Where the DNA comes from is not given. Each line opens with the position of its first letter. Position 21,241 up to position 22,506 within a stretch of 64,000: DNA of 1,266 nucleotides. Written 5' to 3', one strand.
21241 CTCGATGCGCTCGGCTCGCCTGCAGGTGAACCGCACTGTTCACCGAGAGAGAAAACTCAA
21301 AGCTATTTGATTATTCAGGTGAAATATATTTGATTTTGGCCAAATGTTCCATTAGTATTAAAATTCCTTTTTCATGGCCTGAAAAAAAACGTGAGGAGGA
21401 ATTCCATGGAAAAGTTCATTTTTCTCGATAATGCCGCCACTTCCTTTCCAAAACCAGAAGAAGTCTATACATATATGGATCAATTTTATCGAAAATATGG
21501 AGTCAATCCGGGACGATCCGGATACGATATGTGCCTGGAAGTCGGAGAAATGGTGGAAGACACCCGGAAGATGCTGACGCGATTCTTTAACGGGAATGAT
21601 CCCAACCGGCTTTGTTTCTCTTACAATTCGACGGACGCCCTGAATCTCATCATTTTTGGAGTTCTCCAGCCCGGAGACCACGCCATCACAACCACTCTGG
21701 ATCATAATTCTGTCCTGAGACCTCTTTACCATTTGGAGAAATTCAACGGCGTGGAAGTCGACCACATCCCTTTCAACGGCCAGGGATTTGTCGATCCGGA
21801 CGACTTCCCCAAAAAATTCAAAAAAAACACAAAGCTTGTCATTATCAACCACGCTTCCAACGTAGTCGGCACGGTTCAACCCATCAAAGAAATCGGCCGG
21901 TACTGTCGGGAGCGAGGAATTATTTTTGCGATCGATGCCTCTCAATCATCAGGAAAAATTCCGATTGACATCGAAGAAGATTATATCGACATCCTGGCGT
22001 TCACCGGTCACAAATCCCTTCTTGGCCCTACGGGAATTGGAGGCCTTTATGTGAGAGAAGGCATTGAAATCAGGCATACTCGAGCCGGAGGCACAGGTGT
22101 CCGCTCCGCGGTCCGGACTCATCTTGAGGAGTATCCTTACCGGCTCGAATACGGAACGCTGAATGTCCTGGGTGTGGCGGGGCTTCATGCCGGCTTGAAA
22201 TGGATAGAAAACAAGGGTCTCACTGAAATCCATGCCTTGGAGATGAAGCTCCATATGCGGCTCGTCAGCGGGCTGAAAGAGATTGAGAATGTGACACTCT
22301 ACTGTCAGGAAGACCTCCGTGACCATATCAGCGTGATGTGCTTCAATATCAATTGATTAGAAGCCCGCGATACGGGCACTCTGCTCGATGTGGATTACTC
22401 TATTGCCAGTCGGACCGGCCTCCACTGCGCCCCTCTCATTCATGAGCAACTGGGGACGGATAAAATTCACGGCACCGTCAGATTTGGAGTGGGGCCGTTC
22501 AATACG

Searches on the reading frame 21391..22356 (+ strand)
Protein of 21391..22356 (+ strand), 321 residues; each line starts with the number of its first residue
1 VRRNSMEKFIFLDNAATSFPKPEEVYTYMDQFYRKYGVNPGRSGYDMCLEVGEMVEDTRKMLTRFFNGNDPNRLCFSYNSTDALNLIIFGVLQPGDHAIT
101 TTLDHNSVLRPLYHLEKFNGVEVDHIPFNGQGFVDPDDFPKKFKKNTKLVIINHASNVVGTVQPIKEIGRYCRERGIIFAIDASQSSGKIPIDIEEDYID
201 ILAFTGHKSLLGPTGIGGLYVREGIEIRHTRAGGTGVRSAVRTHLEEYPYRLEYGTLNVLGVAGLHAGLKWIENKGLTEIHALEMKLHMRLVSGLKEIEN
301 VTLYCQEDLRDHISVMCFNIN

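Call 24: search_protein_families(library=pfam, proteins=[window:21391-22356:+], max_evalue=0.0001)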
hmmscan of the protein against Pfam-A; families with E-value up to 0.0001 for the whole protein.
window:21391-22356:+ (321 aa): 3 families
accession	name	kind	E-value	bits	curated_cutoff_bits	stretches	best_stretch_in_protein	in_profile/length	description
PF00266.25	Aminotran_5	-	2.4e-78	264.2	21.5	1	10-320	1-316/371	Aminotransferase class-V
PF01053.26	Cys_Met_Meta_PP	-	6.6e-08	31.9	27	1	75-219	70-210/381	Cys/Met metabolism PLP-dependent enzyme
PF01212.27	Beta_elim_lyase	-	6e-06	26.2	27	1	82-222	58-212/288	Beta-eliminating lyase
